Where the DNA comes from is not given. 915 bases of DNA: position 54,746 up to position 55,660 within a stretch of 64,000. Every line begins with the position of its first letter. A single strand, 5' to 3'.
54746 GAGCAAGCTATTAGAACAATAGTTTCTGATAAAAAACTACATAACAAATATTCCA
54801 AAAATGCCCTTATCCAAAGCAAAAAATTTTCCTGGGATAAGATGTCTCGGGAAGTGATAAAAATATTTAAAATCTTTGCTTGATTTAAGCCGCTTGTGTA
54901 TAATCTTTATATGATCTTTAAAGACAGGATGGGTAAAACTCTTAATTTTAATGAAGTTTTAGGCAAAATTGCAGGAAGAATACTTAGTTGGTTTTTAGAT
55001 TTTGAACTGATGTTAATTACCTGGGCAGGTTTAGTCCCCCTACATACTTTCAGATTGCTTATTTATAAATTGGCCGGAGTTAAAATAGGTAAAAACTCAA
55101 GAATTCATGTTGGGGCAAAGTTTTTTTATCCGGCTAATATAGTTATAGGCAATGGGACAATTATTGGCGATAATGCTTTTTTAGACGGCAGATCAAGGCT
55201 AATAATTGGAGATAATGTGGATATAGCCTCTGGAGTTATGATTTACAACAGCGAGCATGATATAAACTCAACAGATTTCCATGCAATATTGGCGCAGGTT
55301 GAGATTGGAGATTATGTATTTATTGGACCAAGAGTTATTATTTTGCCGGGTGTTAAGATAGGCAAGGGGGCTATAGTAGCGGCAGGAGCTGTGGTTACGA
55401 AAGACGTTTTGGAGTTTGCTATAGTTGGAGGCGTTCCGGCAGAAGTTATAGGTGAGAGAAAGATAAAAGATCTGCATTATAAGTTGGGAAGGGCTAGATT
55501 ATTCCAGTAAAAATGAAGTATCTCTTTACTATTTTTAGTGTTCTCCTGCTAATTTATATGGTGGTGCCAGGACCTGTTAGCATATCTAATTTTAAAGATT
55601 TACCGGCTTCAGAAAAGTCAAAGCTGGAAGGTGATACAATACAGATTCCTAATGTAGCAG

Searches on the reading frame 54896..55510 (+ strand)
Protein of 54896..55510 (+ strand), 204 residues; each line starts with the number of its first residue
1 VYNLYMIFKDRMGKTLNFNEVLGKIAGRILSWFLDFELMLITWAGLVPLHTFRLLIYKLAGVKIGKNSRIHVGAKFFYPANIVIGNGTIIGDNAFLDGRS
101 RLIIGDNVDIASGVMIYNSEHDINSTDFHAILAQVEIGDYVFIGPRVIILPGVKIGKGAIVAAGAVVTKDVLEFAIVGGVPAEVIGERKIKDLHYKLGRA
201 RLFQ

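Call 7: search_protein_families(library=pfam, proteins=[window:54896-55510:+])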
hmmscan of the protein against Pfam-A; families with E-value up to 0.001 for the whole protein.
window:54896-55510:+ (204 aa): 3 families
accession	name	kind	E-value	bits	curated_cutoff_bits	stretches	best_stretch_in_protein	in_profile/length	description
PF00132.30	Hexapep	-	3.9e-19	67.9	27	1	135-169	2-36/36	Bacterial transferase hexapeptide (six repeats)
PF14602.12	Hexapep_2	-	3.8e-11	43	27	1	135-169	2-34/34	Hexapeptide repeat of succinyl-transferase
PF25084.1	LbH_EIF2B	-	1.1e-06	29.1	54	1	63-170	11-102/105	EIF2B subunit epsilon LbH domain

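Call 43: search_protein_families(library=ncbifam, max_evalue=1e-8, proteins=[window:54896-55510:+])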
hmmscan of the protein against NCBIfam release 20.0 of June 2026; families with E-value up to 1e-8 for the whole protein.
window:54896-55510:+ (204 aa): 23 families
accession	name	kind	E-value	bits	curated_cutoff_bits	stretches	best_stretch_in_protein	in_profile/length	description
NF007797.0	PRK10502.1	subfamily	7.9e-30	103.8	192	1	30-190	23-181/183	WcaF family extracellular polysaccharide biosynthesis acetyltransferase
NF038307.1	EPS_acetyl_HpsU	equivalog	1.8e-20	73.3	305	1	24-184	16-174/178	hormogonium polysaccharide biosynthesis acetyltransferase HpsU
TIGR03532.1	DapD_Ac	equivalog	3e-20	72.8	231.75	1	62-187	99-213/231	2,3,4,5-tetrahydropyridine-2,6-dicarboxylate N-acetyltransferase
TIGR04008.1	WcaF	equivalog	5.4e-19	68.8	326.3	1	37-188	28-178/180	colanic acid biosynthesis acetyltransferase WcaF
NF058585.1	HptprglPActTf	PfamEq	1.3e-18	67.2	300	1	103-189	79-161/172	heptaprenylglyceryl phosphate O-acetyltransferase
NF007499.0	PRK10092.1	equivalog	3.4e-18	66.1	314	1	73-185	65-180/183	maltose O-acetyltransferase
TIGR03308.1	phn_thr-fam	hypoth_equivalog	5.7e-18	65.5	201.65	1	132-194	106-168/204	phosphonate metabolim protein, transferase hexapeptide repeat family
NF007076.0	PRK09527.1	equivalog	4.7e-17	62.1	347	1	62-196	56-193/203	galactoside O-acetyltransferase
NF000311.1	Vat_ABCDEFH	equivalog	1.4e-16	60.6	300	1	130-192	106-168/201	Vat family streptogramin A O-acetyltransferase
NF007240.0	PRK09677.1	equivalog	3.1e-15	56.2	243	1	75-189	59-185/192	putative lipopolysaccharide biosynthesis O-acetyl transferase WbbJ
TIGR03570.1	NeuD_NnaD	subfamily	1.6e-14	53.9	160.8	1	79-182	97-201/202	NeuD/PglB/VioB family sugar acetyltransferase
NF000101.1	stregram_VatA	exception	1.9e-14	53.8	450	1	129-188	113-172/219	streptogramin A O-acetyltransferase Vat(A)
NF000490.1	chloram_CatB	equivalog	5.7e-14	51.9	350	1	124-188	100-164/210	type B chloramphenicol O-acetyltransferase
NF000097.1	stregram_VatC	exception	2.8e-13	50.2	425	1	133-192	117-176/212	streptogramin A O-acetyltransferase Vat(C)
NF033468.1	stregram_VatI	exception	2.8e-13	50.1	415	1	123-189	101-167/208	streptogramin A O-acetyltransferase Vat(I)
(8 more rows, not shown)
